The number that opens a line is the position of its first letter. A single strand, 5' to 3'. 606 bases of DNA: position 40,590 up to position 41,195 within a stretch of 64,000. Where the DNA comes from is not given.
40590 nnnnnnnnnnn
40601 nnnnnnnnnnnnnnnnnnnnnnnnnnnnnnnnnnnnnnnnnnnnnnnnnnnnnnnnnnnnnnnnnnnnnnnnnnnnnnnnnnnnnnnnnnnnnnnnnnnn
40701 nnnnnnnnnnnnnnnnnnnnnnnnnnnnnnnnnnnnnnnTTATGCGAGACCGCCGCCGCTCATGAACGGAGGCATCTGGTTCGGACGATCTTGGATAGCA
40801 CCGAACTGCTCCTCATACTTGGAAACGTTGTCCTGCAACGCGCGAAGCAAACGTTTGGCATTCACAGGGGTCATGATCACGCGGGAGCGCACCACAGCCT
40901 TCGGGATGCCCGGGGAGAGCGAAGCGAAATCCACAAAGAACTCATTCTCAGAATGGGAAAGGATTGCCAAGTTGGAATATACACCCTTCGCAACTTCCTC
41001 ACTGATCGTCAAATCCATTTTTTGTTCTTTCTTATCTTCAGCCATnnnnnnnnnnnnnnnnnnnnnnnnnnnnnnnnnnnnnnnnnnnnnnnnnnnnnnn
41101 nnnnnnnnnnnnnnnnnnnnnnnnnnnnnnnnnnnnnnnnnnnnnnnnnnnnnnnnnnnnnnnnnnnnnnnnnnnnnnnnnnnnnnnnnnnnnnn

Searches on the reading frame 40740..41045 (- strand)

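Call 28: search_protein_families(library=pfam, proteins=[window:40740-41045:-], max_evalue=0.00001)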
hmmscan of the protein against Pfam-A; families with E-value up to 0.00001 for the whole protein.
window:40740-41045:- (101 aa): 1 family
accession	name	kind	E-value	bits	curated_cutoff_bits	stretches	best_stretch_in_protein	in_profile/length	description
PF11950.13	DUF3467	-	1.5e-26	92.7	25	1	5-85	10-91/92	Protein of unknown function (DUF3467)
